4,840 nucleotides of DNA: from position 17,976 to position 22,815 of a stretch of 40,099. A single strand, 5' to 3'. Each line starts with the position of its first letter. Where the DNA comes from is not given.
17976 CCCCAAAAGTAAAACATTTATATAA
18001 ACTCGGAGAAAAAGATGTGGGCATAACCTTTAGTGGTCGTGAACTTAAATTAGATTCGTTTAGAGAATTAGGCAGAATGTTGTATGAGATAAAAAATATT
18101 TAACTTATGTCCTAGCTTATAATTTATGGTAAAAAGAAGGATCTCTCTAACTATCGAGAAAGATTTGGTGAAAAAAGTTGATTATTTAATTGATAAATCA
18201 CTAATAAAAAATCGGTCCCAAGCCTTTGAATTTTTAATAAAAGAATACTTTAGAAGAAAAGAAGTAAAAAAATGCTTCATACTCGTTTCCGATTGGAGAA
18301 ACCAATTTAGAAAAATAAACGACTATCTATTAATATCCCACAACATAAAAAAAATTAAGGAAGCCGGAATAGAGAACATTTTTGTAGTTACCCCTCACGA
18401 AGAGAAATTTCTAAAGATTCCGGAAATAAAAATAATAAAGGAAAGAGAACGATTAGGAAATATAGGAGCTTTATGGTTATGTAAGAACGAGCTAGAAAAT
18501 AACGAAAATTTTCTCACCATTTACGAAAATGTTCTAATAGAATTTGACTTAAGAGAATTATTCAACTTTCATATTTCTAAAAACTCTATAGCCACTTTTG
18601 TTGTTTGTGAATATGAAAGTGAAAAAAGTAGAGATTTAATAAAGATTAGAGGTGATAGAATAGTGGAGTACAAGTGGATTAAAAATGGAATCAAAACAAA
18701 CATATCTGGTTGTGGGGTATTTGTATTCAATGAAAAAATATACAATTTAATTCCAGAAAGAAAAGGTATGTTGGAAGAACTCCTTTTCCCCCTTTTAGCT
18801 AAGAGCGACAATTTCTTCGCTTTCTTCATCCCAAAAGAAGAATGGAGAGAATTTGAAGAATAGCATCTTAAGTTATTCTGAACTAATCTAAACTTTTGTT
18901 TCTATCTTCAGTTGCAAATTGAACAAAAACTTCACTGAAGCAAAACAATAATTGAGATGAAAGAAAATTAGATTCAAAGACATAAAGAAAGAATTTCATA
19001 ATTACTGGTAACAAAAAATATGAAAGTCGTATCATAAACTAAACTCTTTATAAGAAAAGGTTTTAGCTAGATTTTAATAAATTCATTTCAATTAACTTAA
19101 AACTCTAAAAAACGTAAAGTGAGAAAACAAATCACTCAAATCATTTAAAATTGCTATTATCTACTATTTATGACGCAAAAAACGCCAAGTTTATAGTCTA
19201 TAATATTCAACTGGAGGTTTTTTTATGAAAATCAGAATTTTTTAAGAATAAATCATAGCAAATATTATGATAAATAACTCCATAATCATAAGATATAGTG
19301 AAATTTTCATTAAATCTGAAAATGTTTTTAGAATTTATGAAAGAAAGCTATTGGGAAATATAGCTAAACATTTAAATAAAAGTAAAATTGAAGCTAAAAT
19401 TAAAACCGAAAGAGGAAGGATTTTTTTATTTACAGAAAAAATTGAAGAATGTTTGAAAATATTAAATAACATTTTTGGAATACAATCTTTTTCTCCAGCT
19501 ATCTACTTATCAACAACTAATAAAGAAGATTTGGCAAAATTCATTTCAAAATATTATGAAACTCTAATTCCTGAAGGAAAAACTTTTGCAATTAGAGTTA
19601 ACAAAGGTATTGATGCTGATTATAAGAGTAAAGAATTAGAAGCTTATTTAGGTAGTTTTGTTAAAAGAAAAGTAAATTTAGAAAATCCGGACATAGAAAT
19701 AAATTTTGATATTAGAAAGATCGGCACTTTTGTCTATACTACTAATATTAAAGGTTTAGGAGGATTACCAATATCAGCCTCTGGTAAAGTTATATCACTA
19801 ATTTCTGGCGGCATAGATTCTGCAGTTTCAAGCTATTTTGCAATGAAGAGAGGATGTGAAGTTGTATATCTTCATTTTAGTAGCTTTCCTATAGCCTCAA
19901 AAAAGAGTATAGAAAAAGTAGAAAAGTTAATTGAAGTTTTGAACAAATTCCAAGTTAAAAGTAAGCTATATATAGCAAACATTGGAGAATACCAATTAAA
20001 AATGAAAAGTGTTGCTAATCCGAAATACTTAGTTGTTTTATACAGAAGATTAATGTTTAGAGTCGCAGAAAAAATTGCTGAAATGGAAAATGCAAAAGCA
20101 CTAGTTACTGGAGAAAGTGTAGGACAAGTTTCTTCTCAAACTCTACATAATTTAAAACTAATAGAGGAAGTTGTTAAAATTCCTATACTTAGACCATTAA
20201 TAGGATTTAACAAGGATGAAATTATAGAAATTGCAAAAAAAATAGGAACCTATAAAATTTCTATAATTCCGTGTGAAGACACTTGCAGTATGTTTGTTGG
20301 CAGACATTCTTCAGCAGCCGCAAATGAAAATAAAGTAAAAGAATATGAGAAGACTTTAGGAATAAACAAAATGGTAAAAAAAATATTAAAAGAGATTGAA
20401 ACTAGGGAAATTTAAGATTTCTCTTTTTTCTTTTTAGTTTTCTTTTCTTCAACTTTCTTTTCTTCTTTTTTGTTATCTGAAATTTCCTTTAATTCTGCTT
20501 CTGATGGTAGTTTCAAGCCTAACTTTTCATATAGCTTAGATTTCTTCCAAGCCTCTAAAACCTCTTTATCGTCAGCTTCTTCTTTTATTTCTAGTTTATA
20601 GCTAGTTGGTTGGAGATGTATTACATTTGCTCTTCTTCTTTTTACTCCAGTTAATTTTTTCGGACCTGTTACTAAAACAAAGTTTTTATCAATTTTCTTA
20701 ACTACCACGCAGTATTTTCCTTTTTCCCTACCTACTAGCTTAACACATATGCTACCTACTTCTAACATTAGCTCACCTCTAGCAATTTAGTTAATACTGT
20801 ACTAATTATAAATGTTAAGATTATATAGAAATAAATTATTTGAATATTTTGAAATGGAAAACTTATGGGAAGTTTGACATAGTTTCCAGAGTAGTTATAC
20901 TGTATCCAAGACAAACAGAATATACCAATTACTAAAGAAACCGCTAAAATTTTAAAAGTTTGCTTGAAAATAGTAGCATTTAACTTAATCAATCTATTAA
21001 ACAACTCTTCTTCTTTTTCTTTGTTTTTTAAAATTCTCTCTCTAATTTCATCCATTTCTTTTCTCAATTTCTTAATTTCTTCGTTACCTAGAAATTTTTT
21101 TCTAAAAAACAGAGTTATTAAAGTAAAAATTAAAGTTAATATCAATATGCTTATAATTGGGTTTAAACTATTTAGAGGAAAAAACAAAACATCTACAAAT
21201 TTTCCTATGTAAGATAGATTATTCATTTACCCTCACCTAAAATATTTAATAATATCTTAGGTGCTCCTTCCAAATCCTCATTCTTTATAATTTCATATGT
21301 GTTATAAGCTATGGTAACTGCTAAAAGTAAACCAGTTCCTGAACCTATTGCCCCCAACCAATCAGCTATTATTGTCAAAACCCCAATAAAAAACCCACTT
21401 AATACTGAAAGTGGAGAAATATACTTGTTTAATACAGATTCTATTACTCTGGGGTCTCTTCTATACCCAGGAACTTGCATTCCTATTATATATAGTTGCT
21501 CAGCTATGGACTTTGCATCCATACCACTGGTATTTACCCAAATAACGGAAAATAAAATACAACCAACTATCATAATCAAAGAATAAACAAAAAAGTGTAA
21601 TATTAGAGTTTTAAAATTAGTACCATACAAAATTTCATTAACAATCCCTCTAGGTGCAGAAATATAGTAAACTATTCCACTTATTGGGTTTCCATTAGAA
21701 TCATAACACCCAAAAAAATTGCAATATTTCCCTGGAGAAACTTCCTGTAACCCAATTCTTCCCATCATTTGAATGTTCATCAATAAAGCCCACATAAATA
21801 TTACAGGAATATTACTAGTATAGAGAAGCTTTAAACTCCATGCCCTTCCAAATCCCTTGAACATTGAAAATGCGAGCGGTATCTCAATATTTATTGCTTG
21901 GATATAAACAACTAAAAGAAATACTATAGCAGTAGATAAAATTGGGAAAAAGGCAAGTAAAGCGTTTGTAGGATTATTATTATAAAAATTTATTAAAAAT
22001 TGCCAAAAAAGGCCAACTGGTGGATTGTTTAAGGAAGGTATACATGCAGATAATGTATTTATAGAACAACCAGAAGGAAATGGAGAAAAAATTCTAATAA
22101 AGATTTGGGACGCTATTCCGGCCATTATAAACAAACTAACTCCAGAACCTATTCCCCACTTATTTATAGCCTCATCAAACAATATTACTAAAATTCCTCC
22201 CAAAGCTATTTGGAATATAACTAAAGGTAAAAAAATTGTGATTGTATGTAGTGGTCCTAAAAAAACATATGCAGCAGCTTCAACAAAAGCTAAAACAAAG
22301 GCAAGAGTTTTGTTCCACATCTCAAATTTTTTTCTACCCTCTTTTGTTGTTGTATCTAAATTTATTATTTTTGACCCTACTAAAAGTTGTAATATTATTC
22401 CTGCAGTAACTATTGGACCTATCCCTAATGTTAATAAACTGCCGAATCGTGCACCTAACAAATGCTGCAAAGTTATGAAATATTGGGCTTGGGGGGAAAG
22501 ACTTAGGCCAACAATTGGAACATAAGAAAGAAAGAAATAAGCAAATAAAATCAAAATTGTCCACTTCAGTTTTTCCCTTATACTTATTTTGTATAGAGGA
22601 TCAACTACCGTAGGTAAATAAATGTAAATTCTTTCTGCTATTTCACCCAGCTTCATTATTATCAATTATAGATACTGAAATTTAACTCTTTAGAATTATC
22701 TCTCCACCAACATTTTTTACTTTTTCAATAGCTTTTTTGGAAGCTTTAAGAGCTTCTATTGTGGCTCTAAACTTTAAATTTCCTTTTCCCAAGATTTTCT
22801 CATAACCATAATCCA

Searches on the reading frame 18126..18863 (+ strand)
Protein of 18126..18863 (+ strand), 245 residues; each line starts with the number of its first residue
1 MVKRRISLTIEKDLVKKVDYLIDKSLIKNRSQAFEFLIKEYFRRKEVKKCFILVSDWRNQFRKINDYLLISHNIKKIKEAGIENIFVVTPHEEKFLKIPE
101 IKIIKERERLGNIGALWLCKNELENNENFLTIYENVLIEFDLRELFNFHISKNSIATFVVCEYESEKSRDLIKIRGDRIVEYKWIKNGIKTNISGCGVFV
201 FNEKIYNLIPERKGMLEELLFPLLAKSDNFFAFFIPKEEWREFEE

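Call 61: search_protein_families(library=pfam, max_evalue=0.01, proteins=[window:18126-18863:+])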
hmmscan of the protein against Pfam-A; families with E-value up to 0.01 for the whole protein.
window:18126-18863:+ (245 aa): 2 families
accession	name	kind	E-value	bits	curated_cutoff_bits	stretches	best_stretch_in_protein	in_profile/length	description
PF00483.29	NTP_transferase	-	1.7e-09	38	21.2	1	59-240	23-226/245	Nucleotidyl transferase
PF01402.27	RHH_1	-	0.0019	18.5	20.5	1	5-41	1-36/39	Ribbon-helix-helix protein, copG family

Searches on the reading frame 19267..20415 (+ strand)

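Call 9: search_protein_families(library=pfam, max_evalue=0.001, proteins=[window:19267-20415:+])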
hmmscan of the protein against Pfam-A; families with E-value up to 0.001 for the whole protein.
window:19267-20415:+ (382 aa): 4 families
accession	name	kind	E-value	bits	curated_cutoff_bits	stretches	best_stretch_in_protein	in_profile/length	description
PF02568.20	ThiI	-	1.5e-69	234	20.5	1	171-364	2-195/197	Thiamine biosynthesis protein (ThiI)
PF22025.1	ThiI_fer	-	1.5e-14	54.6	25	1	6-76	2-72/72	ThiI ferredoxin-like domain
PF06508.19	QueC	-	8.3e-09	35.7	22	1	174-346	1-187/210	Queuosine biosynthesis protein QueC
PF02926.22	THUMP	-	2e-07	31.7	20.6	1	85-158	3-83/84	THUMP domain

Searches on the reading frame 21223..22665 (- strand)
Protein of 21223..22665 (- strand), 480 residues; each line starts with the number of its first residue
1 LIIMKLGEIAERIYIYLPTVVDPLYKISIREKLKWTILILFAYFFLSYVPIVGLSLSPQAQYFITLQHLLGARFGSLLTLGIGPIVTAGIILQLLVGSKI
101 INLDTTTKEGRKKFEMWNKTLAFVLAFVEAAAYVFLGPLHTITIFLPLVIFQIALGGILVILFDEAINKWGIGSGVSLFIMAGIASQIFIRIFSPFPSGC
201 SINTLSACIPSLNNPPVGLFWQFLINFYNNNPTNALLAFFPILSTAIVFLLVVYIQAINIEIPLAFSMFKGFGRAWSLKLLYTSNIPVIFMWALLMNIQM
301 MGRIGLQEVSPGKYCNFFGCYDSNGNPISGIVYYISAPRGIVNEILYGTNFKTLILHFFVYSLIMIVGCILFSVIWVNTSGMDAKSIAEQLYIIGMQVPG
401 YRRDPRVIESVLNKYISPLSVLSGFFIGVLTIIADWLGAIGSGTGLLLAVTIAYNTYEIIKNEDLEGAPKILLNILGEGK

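Call 9: search_protein_families(library=pfam, max_evalue=0.001, proteins=[window:21223-22665:-])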
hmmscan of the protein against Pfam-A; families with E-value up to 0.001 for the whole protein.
window:21223-22665:- (480 aa): 1 family
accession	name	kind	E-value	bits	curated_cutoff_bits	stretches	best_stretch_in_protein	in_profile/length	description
PF00344.25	SecY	-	1.1e-64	219.2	32.2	1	76-457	1-306/306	SecY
